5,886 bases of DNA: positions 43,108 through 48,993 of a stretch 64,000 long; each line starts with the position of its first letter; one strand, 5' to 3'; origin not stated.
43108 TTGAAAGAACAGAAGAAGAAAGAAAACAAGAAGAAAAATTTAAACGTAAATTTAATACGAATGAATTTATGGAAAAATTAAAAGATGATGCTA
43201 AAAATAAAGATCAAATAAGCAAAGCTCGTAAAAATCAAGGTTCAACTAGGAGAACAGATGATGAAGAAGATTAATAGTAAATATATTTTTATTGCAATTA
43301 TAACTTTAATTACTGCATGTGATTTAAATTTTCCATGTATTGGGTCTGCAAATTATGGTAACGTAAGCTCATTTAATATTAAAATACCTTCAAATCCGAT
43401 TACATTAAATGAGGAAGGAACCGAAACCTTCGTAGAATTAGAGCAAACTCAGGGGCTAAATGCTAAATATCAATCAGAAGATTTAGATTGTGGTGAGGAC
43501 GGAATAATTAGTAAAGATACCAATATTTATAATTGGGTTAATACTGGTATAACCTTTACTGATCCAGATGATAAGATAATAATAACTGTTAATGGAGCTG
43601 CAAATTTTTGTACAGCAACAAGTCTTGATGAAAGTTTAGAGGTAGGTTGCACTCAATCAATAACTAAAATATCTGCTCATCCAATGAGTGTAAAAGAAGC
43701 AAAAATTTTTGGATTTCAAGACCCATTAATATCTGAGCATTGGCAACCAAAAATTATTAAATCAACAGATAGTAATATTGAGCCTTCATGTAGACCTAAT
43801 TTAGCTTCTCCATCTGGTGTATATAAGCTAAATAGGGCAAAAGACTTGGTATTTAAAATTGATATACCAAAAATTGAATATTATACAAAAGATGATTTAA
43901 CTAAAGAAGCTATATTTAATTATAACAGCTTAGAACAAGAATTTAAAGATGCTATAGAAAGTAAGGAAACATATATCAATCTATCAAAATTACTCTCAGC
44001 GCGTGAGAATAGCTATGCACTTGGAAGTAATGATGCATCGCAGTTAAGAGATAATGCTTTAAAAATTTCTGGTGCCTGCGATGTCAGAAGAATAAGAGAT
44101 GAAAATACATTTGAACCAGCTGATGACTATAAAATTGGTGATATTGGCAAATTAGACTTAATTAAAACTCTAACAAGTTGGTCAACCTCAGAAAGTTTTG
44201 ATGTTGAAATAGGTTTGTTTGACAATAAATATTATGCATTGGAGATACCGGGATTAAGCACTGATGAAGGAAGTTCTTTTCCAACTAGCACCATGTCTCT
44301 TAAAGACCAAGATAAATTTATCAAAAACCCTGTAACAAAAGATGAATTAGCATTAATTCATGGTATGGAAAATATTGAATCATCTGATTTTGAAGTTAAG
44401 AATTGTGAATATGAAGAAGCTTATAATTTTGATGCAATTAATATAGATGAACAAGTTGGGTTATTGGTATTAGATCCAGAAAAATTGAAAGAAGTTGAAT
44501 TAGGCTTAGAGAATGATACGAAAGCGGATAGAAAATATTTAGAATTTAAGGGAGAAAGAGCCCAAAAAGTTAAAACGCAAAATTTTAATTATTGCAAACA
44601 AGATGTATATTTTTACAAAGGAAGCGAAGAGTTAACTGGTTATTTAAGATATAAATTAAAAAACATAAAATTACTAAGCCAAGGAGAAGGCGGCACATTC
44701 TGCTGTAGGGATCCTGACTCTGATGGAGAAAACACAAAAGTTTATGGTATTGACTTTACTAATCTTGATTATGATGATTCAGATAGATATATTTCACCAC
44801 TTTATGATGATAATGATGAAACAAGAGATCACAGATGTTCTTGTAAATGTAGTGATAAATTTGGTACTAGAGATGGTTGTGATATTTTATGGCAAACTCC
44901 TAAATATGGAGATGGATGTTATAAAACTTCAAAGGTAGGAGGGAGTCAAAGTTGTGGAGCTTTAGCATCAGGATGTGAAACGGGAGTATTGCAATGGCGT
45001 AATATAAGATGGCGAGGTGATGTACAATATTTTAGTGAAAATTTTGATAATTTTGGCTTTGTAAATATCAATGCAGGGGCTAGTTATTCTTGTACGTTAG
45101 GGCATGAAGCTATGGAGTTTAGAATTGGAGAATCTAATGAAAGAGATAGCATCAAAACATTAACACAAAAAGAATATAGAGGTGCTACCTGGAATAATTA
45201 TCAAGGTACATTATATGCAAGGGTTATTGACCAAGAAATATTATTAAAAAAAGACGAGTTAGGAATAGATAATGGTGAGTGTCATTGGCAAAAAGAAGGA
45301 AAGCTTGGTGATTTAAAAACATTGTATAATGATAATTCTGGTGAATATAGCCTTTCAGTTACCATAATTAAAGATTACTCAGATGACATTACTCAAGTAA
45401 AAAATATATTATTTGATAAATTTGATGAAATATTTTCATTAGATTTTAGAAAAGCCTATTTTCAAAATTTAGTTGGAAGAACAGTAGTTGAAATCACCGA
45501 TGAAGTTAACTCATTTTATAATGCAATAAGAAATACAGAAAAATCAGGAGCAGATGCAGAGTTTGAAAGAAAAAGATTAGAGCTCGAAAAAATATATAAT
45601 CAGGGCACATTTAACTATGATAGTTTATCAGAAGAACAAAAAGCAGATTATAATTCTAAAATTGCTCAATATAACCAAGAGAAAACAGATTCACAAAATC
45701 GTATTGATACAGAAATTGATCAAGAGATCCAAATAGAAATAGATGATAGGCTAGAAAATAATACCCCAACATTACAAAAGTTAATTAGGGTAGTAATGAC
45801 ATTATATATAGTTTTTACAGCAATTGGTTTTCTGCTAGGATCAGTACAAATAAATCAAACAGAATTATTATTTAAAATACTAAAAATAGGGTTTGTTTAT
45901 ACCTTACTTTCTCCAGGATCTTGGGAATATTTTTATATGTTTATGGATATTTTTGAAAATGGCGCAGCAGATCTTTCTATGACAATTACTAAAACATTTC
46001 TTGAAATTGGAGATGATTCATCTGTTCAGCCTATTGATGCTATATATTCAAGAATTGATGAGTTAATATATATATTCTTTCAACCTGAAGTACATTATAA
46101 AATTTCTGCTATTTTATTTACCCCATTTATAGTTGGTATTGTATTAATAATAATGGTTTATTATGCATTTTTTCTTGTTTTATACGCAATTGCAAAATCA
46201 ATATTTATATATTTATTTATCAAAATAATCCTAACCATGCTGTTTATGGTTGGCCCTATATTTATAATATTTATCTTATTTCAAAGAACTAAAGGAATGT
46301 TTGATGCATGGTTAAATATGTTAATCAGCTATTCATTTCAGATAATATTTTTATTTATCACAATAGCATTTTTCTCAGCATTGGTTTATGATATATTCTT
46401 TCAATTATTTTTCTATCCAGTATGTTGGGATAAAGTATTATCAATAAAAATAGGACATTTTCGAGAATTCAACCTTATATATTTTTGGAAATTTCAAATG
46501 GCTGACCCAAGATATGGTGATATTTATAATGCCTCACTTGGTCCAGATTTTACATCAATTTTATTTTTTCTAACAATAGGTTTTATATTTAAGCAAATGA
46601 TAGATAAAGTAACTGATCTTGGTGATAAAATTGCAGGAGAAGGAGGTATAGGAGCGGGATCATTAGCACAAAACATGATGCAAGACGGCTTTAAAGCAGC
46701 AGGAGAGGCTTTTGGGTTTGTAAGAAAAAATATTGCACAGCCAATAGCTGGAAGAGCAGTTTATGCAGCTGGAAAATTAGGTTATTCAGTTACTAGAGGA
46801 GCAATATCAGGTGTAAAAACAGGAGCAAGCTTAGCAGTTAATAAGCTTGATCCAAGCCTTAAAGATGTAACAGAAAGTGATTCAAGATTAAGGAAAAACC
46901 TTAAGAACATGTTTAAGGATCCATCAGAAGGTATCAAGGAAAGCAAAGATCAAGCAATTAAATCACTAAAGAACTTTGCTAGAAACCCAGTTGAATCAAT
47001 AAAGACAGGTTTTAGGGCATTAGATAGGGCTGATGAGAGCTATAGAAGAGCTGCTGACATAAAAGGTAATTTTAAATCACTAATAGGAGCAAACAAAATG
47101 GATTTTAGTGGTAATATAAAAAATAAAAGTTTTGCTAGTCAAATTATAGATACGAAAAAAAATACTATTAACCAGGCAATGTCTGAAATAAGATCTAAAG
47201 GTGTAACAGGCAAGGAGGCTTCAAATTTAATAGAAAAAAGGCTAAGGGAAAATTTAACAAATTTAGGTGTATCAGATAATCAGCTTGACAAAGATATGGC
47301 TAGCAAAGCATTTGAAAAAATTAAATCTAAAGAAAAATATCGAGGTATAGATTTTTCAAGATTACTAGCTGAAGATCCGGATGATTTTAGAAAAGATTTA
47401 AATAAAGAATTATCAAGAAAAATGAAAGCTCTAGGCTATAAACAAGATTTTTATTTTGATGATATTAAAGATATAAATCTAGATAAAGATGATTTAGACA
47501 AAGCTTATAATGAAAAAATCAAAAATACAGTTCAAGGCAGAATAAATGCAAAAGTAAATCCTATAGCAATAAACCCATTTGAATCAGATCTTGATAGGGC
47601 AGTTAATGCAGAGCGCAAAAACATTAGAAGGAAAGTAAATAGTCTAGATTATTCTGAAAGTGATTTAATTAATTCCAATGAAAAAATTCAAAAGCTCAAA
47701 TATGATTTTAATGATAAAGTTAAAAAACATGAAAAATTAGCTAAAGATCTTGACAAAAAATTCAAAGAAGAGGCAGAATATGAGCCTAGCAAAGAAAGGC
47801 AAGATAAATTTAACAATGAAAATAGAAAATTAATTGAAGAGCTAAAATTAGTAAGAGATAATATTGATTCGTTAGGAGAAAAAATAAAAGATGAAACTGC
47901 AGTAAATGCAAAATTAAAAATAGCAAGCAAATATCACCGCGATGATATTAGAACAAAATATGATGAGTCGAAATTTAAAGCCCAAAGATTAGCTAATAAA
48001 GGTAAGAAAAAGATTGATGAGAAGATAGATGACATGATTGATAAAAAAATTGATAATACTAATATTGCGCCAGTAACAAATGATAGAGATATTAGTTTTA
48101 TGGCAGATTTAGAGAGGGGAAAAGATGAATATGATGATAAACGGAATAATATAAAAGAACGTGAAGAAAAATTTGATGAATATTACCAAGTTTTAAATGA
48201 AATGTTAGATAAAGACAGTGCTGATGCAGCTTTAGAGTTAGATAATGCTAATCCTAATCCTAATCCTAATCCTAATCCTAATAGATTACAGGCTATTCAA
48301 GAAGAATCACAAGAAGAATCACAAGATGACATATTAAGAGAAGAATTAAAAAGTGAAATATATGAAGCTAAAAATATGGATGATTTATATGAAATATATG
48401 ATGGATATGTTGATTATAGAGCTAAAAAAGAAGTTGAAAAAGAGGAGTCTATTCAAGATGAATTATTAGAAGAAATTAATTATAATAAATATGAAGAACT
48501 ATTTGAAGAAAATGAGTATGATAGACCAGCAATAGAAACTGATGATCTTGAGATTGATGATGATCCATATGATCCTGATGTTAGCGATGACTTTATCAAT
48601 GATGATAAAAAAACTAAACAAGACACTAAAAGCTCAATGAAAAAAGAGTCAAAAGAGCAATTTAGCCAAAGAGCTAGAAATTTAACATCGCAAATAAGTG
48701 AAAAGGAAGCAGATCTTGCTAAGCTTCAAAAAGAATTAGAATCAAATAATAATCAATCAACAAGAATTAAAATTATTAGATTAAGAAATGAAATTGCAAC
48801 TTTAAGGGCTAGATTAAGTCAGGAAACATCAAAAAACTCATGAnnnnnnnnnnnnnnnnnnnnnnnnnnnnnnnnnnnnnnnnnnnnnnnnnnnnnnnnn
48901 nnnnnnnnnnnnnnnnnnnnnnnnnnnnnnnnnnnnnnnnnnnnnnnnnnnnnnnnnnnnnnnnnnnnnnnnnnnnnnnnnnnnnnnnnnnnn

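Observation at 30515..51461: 21-kb translationally coupled rvh-type T4SS block: virB3-virB4 plus five tandem virB6 paralogs totalling ~6100 codons, in two N-terminal classes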

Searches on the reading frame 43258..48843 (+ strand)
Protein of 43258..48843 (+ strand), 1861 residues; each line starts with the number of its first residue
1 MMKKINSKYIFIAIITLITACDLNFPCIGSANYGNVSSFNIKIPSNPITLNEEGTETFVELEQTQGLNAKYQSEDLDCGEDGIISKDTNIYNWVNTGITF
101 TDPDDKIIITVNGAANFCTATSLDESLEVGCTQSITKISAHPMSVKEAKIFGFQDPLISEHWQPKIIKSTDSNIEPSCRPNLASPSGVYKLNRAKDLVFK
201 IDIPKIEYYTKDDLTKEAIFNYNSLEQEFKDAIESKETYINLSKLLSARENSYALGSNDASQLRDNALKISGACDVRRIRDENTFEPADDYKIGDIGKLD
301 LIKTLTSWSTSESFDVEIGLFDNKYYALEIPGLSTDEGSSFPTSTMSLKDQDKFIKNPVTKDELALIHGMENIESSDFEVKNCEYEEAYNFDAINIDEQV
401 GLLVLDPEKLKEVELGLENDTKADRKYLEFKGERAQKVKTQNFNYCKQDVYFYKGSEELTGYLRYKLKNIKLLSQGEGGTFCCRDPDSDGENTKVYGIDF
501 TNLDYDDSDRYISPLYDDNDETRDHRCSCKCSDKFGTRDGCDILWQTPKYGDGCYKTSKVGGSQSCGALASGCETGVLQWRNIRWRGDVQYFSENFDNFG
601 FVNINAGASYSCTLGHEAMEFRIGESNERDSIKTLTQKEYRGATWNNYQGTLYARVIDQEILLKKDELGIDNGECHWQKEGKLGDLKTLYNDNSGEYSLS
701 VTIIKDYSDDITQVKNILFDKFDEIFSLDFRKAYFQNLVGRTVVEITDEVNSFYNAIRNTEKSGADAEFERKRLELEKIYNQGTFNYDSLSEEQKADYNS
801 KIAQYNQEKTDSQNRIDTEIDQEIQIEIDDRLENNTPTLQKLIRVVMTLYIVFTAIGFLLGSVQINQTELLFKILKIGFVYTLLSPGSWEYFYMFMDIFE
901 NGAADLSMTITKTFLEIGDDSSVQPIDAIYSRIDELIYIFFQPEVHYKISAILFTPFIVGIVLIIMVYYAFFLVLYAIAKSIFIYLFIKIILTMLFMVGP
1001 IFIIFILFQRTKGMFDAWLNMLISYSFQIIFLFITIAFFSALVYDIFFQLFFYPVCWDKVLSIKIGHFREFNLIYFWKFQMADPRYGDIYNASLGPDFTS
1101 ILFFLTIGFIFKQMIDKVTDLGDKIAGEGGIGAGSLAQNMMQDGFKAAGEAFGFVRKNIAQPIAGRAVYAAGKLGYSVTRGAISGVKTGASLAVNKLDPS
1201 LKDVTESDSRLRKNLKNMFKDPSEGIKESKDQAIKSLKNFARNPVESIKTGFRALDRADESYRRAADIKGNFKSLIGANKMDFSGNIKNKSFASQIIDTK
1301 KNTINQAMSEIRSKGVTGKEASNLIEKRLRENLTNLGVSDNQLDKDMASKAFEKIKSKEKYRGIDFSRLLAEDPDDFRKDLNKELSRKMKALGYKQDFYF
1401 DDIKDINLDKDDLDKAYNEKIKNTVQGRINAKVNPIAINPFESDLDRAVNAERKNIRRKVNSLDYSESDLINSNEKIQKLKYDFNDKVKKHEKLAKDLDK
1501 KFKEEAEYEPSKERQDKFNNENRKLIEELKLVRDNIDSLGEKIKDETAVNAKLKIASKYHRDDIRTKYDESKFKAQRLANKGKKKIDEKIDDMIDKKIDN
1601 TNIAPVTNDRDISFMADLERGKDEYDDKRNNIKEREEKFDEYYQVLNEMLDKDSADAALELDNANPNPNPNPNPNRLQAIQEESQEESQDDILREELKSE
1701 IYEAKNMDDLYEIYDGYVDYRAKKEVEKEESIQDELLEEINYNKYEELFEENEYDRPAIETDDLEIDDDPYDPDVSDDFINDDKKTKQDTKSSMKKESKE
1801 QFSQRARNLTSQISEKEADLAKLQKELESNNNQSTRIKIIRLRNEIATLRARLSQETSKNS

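Call 3: search_protein_families(library=pfam, proteins=[window:43258-48843:+], max_evalue=0.01)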
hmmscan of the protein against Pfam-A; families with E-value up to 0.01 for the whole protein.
window:43258-48843:+ (1861 aa): 1 family
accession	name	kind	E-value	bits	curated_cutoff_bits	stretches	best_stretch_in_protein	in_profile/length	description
PF04610.19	TrbL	-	4.6e-20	72.7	25.9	1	847-1046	1-183/215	TrbL/VirB6 plasmid conjugal transfer protein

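Call 4: search_protein_families(library=ncbifam, proteins=[window:43258-48843:+], max_evalue=0.01)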
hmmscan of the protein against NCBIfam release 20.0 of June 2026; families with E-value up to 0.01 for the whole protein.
window:43258-48843:+ (1861 aa): 1 family
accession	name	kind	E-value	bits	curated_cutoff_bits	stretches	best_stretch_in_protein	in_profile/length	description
NF010426.0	PRK13852.1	equivalog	0.00059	19.1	206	1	818-1038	14-217/295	type IV secretion system protein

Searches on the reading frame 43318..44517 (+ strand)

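Call 28: search_protein_families(library=pfam, proteins=[window:43318-44517:+], max_evalue=10)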
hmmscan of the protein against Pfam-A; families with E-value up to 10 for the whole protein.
seq(400 aa): 1 family
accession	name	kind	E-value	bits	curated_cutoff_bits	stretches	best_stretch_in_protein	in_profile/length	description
PF10114.15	PocR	-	0.02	15.1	23.9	1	69-130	14-75/162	Sensory domain found in PocR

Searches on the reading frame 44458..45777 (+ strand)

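Call 28: search_protein_families(library=pfam, proteins=[window:44458-45777:+], max_evalue=10)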
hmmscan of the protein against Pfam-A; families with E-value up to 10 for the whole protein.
seq(440 aa): 2 families
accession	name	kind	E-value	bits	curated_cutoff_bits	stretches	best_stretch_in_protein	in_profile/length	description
PF20909.2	SpGH101_helical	-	0.65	10.4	27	0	236-255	30-50/60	Endo-alpha-N-acetylgalactosaminidase, helical bundle domain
PF25415.1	EGF_BRNP1-3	-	1.4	9.3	27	1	123-135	16-28/35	BRNP1-3, EGF domain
